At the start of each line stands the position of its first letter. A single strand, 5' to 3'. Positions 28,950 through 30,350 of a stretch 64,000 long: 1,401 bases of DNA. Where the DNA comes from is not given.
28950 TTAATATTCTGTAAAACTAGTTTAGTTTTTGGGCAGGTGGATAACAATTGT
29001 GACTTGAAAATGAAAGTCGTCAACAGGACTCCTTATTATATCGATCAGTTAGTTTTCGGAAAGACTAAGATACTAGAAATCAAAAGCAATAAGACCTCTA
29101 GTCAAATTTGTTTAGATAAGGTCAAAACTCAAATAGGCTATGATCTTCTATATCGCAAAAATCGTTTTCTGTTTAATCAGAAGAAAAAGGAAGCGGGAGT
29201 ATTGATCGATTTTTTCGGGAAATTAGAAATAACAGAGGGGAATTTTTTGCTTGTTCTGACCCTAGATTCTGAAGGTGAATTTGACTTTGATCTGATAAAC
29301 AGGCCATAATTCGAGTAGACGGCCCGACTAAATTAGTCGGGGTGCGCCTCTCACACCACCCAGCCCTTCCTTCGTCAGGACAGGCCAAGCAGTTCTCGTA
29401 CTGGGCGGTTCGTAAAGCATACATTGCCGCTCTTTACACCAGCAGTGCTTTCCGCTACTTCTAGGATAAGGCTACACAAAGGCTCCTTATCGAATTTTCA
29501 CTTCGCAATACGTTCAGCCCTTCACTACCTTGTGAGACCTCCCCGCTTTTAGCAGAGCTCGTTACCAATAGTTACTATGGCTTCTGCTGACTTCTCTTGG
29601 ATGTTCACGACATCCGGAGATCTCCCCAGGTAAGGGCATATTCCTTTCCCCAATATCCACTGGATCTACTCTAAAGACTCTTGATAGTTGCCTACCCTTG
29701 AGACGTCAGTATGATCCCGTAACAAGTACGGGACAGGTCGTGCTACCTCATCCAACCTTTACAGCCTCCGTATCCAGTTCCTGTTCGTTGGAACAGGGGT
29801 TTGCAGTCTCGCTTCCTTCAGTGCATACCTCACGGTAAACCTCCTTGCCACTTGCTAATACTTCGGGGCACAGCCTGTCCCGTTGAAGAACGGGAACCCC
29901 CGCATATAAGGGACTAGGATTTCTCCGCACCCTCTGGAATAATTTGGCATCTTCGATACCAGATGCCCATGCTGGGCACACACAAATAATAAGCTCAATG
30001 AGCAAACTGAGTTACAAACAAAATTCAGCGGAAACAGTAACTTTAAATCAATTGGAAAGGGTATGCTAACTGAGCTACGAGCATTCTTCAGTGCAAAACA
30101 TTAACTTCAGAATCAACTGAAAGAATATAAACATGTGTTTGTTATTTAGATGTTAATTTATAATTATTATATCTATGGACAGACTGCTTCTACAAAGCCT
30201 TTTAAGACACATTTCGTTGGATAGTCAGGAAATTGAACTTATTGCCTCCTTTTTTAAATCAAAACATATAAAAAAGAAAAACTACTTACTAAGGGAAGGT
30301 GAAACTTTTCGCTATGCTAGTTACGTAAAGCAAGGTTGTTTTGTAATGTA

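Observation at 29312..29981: ORF-less class C-like group II intron RNA alone in an intergenic gap: candidate stand-alone ribozyme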

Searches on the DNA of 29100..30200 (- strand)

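Call 4: search_rna_families(source=window, start=29100, end=30200, threshold=evalue, max_evalue=10, show_alignments=6)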
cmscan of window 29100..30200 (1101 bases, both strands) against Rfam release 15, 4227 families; matches with E-value up to 10: 5.
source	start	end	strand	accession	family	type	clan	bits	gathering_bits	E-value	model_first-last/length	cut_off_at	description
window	29635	29839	-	RF02001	group-II-D1D4-3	Intron;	CL00102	95.6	32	6.6e-20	1-170/170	no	Group II catalytic intron D1-D4-3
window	29517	29611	-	RF01998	group-II-D1D4-1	Intron;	CL00102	45.4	35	9.6e-07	1-84/84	no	Group II catalytic intron D1-D4-1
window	29702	29764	-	RF03133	S4-Fusobacteriales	Cis-reg; leader;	CL00119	17.2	48.8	6.6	1-60/60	no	S4-Fusobacteriales ribosomal protein leader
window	29546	29597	-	RF02761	sR084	Gene; sRNA;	-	16.5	95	3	1-78/78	no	sR084 sRNA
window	29936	30006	+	RF02248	Six3os1_3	Gene; lncRNA;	-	11.2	40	5.2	1-75/75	no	Six3os1 conserved region 3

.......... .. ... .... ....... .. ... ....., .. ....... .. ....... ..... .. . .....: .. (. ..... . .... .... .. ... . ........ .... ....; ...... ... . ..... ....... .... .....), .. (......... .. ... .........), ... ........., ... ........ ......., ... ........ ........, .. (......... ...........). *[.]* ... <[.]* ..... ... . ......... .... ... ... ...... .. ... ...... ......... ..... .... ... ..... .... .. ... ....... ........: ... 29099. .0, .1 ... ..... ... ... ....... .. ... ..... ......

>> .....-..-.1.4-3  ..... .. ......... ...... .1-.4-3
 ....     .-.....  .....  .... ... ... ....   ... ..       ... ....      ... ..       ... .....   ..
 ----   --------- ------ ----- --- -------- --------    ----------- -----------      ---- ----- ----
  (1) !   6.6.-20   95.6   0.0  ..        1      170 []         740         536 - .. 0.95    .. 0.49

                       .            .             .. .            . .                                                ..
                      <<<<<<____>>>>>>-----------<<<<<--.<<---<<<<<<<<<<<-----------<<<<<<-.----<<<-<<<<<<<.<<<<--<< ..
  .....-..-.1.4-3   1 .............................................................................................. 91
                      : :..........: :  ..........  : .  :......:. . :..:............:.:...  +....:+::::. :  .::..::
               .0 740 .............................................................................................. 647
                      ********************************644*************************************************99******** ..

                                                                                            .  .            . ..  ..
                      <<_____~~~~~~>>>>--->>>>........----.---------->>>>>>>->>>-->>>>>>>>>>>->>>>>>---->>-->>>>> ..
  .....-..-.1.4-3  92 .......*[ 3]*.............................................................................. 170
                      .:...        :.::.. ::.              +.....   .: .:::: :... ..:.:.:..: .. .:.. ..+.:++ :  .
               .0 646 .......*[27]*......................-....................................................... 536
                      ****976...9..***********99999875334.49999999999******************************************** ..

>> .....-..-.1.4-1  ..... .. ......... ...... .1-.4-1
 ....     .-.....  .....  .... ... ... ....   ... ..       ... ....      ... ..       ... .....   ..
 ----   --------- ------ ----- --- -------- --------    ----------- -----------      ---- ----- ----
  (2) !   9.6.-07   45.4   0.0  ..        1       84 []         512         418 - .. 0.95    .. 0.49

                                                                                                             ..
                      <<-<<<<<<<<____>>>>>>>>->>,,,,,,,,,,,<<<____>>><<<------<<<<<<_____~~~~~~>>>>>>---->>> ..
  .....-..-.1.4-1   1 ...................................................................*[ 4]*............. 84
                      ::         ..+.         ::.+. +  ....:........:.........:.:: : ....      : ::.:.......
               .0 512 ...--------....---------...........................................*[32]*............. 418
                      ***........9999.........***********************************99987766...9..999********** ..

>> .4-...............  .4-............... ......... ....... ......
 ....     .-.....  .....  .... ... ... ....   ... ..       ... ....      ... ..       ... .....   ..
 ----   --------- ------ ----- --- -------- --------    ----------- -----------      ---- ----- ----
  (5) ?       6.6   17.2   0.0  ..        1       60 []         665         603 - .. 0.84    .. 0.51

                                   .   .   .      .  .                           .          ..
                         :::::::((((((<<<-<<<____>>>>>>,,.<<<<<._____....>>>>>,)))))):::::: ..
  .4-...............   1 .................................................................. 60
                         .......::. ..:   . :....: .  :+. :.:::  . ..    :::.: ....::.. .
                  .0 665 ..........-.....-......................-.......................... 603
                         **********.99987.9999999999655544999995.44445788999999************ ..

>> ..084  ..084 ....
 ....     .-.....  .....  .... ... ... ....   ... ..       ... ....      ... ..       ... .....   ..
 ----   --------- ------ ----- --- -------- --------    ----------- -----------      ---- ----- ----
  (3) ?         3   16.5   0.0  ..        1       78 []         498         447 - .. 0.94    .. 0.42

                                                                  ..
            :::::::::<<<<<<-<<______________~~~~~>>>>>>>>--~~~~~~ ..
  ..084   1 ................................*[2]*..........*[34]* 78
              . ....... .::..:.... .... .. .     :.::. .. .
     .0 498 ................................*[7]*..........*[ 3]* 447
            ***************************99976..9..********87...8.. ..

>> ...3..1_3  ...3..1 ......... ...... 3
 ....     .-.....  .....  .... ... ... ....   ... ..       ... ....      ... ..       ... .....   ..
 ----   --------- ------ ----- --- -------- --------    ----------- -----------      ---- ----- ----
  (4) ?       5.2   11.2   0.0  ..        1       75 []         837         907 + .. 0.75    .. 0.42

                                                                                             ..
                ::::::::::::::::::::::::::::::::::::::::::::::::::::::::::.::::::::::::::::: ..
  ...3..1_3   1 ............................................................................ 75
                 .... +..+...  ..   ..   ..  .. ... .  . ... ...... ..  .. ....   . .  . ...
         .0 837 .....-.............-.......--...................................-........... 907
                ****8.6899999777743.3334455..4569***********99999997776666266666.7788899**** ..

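Call 13: search_dna_similar(query=window:29309-29981:-, collection=plasmids, mode=distant, max_rows=25)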
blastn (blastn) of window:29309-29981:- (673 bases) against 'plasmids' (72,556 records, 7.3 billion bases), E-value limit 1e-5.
Records with a match: 8; places in all: 11; records where one place covers at least 80% of the query: 0.
Best place of each record, by identity: 80-90% 2; 60-80% 6.
By first word of the organism name: Persicobacter 4; Chryseobacterium 1; Tenacibaculum 1; Adhaeribacter 1; Chondrinema 1.
By predicted mobility (MOB-suite, as given by PLSDB): non-mobilizable 8.
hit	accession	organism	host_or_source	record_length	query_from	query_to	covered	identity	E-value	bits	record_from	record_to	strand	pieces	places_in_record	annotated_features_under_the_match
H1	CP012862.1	Persicobacter sp. JZB09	cell culture,soil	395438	117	588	70%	68.2%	2e-32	147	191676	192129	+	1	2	record has no annotation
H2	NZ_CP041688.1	Chryseobacterium sp. SNU WT5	Rainbow trout,Whole genome ...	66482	123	588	69%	65.4%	7e-13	83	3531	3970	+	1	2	none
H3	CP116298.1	Tenacibaculum finnmarkense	Atlantic salmon (Salmo salar ...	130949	118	671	58%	70.5%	3e-17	169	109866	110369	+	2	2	none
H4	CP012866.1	Persicobacter sp. JZB09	cell culture,soil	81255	117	588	45%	74.1%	2e-20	180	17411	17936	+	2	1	record has no annotation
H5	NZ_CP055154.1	Adhaeribacter swui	Cell culture,Mud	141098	124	472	34%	78.3%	1e-22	185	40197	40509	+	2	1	none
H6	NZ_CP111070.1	Chondrinema litorale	Seaweed,red alga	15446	126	242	17%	77.8%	2e-14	88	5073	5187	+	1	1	none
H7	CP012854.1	Persicobacter sp. JZB09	cell culture,soil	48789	117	205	13%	85.4%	9e-18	100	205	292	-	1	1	record has no annotation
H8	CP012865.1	Persicobacter sp. JZB09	cell culture,soil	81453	117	205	13%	85.4%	9e-18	100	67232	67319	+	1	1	record has no annotation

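Call 15: get_annotated_region(hit=H1, flank=2500)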
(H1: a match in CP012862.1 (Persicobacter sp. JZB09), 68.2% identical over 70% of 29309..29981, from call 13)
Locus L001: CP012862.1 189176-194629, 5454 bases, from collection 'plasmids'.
description: Persicobacter sp. JZB09 plasmid JZB09-Plasmid4, complete sequence
organism: Persicobacter sp. JZB09 (NCBI taxid 1085624)
taxonomy: Bacteria; Bacteroidota; Cytophagia; Cytophagales; Persicobacteraceae; Persicobacter; Persicobacter sp. JZB09
host: -; source: cell culture,soil; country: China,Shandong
typing (MOB-suite, as given by PLSDB): non-mobilizable
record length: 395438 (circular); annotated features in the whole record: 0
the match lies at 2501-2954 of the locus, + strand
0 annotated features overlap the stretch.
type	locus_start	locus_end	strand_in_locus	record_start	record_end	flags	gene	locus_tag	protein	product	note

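Call 16: get_annotated_region(hit=H2, flank=2500)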
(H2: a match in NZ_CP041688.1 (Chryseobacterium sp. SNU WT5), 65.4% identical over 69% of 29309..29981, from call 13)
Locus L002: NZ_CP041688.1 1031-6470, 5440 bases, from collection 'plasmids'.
description: Chryseobacterium sp. SNU WT5 plasmid unnamed1, complete sequence
organism: Chryseobacterium sp. SNU WT5 (NCBI taxid 2594269)
taxonomy: Bacteria; Bacteroidota; Flavobacteriia; Flavobacteriales; Weeksellaceae; Chryseobacterium; Chryseobacterium sp. SNU WT5
host: -; source: Rainbow trout,Whole genome sequence,kidney; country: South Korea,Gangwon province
typing (MOB-suite, as given by PLSDB): non-mobilizable
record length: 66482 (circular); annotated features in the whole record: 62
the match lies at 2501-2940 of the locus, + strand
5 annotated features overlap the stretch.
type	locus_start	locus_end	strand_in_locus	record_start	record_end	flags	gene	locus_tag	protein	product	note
CDS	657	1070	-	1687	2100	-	-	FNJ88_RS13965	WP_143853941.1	hypothetical protein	-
CDS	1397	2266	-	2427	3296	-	-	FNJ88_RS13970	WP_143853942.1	restriction endonuclease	-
CDS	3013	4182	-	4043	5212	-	-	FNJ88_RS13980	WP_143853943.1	hypothetical protein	-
CDS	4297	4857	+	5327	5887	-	-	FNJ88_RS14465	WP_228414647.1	transposase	-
CDS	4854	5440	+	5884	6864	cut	-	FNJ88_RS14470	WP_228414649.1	transposase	-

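Call 17: get_annotated_region(hit=H3, flank=2500)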
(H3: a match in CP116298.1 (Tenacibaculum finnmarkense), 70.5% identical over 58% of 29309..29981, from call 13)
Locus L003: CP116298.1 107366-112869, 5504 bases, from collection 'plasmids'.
description: Tenacibaculum finnmarkense strain 17-2576-1 plasmid unnamed1, complete sequence
organism: Tenacibaculum finnmarkense (NCBI taxid 2781243)
taxonomy: Bacteria; Bacteroidota; Flavobacteriia; Flavobacteriales; Flavobacteriaceae; Tenacibaculum; Tenacibaculum finnmarkense
host: -; source: Atlantic salmon (Salmo salar L.),Bacterial Culture; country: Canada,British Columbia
typing (MOB-suite, as given by PLSDB): non-mobilizable
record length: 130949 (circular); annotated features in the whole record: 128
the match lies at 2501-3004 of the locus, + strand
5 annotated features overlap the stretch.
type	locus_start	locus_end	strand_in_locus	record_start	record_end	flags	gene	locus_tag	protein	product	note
CDS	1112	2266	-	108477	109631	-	-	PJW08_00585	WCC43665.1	hypothetical protein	-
CDS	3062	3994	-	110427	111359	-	-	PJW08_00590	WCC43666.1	DUF4062 domain-containing protein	-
CDS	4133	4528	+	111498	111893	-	-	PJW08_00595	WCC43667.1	HNH endonuclease signature motif containing protein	-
CDS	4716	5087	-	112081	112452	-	-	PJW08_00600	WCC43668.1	hypothetical protein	-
CDS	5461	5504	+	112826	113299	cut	-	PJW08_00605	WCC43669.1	M23 family metallopeptidase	-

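Call 18: get_annotated_region(hit=H4, flank=2500)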
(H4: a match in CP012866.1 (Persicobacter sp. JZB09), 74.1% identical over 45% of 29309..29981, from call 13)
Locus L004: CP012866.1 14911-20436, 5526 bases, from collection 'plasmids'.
description: Persicobacter sp. JZB09 plasmid JZB09-Plasmid8, complete sequence
organism: Persicobacter sp. JZB09 (NCBI taxid 1085624)
taxonomy: Bacteria; Bacteroidota; Cytophagia; Cytophagales; Persicobacteraceae; Persicobacter; Persicobacter sp. JZB09
host: -; source: cell culture,soil; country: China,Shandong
typing (MOB-suite, as given by PLSDB): non-mobilizable
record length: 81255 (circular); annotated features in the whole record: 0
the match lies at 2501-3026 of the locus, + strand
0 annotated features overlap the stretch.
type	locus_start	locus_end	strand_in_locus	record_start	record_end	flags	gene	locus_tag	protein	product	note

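Call 19: get_annotated_region(hit=H5, flank=2500)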
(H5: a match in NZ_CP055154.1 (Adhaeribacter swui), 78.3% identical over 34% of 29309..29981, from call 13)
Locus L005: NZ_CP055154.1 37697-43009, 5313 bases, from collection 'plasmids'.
description: Adhaeribacter swui strain KCTC 52873 plasmid unnamed1, complete sequence
organism: Adhaeribacter swui (NCBI taxid 2086471)
taxonomy: Bacteria; Bacteroidota; Cytophagia; Cytophagales; Hymenobacteraceae; Adhaeribacter; Adhaeribacter swui
host: -; source: Cell culture,Mud; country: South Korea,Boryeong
typing (MOB-suite, as given by PLSDB): non-mobilizable
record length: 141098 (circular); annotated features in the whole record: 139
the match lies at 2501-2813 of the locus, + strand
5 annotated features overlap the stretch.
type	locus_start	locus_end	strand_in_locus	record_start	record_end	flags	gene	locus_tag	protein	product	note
CDS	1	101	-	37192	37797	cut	-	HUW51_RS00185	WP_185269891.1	HD domain-containing protein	-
CDS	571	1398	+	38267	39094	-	-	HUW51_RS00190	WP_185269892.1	IS5 family transposase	-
CDS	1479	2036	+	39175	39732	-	-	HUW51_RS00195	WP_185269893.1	DUF1629 domain-containing protein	-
CDS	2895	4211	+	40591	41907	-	ltrA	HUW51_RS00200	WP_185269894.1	group II intron reverse transcriptase/maturase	GO:0000373 - Group II intron splicing [Evidence IEA]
CDS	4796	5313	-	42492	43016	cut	-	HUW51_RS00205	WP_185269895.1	hypothetical protein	-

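Call 20: search_rna_families(sources=[L001, L002, L003, L004, L005], threshold=gathering)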
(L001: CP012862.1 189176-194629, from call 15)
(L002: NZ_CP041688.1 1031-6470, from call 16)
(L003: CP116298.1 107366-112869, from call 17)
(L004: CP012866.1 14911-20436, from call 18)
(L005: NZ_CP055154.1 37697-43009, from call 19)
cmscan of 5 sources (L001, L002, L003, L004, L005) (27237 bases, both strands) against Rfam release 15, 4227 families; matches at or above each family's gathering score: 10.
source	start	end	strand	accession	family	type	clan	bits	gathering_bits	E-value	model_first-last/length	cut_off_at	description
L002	2521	2692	+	RF02001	group-II-D1D4-3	Intron;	CL00102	139.7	32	3.3e-29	1-170/170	no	Group II catalytic intron D1-D4-3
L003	452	627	+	RF02001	group-II-D1D4-3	Intron;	CL00102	128.8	32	1.5e-26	1-170/170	no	Group II catalytic intron D1-D4-3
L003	2526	2701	+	RF02001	group-II-D1D4-3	Intron;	CL00102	128.8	32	1.5e-26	1-170/170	no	Group II catalytic intron D1-D4-3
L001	2527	2701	+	RF02001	group-II-D1D4-3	Intron;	CL00102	123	32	3.7e-25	1-170/170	no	Group II catalytic intron D1-D4-3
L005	2520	2690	+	RF02001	group-II-D1D4-3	Intron;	CL00102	112.2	32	1.5e-22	1-170/170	no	Group II catalytic intron D1-D4-3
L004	3134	3253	+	RF01999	group-II-D1D4-2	Intron;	CL00102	68.6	36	5e-12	1-118/118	no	Group II catalytic intron D1-D4-2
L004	4878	4953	+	RF00029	Intron_gpII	Intron;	-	61.8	40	4.4e-10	1-77/77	no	Group II catalytic intron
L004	2617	2773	+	RF02001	group-II-D1D4-3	Intron;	CL00102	48.4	32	4.6e-07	1-170/170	no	Group II catalytic intron D1-D4-3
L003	645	716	+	RF01998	group-II-D1D4-1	Intron;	CL00102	39.1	35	0.00061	1-84/84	no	Group II catalytic intron D1-D4-1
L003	2719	2790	+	RF01998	group-II-D1D4-1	Intron;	CL00102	39.1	35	0.00061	1-84/84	no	Group II catalytic intron D1-D4-1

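Call 62: search_rna_families(source=L003, start=2300, end=3100, threshold=evalue, max_evalue=10, show_alignments=3)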
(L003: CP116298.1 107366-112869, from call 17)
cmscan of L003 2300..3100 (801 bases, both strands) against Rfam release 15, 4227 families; matches with E-value up to 10: 5.
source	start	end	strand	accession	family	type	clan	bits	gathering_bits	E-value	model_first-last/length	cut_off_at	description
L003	2526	2701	+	RF02001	group-II-D1D4-3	Intron;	CL00102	128.8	32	4.3e-28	1-170/170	no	Group II catalytic intron D1-D4-3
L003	2719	2819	+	RF01998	group-II-D1D4-1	Intron;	CL00102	46.3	35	4.4e-07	1-84/84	no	Group II catalytic intron D1-D4-1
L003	2926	3005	+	RF00029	Intron_gpII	Intron;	-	39.3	40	4e-06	1-77/77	no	Group II catalytic intron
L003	2537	2566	-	RF01352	CRISPR-DR43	Gene; CRISPR;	CL00014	19.2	35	3.1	1-29/29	no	CRISPR RNA direct repeat element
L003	2960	3063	+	RF01456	VrrA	Gene; antisense;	-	16.4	50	4.8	1-140/140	no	Vibrio regulatory RNA of OmpA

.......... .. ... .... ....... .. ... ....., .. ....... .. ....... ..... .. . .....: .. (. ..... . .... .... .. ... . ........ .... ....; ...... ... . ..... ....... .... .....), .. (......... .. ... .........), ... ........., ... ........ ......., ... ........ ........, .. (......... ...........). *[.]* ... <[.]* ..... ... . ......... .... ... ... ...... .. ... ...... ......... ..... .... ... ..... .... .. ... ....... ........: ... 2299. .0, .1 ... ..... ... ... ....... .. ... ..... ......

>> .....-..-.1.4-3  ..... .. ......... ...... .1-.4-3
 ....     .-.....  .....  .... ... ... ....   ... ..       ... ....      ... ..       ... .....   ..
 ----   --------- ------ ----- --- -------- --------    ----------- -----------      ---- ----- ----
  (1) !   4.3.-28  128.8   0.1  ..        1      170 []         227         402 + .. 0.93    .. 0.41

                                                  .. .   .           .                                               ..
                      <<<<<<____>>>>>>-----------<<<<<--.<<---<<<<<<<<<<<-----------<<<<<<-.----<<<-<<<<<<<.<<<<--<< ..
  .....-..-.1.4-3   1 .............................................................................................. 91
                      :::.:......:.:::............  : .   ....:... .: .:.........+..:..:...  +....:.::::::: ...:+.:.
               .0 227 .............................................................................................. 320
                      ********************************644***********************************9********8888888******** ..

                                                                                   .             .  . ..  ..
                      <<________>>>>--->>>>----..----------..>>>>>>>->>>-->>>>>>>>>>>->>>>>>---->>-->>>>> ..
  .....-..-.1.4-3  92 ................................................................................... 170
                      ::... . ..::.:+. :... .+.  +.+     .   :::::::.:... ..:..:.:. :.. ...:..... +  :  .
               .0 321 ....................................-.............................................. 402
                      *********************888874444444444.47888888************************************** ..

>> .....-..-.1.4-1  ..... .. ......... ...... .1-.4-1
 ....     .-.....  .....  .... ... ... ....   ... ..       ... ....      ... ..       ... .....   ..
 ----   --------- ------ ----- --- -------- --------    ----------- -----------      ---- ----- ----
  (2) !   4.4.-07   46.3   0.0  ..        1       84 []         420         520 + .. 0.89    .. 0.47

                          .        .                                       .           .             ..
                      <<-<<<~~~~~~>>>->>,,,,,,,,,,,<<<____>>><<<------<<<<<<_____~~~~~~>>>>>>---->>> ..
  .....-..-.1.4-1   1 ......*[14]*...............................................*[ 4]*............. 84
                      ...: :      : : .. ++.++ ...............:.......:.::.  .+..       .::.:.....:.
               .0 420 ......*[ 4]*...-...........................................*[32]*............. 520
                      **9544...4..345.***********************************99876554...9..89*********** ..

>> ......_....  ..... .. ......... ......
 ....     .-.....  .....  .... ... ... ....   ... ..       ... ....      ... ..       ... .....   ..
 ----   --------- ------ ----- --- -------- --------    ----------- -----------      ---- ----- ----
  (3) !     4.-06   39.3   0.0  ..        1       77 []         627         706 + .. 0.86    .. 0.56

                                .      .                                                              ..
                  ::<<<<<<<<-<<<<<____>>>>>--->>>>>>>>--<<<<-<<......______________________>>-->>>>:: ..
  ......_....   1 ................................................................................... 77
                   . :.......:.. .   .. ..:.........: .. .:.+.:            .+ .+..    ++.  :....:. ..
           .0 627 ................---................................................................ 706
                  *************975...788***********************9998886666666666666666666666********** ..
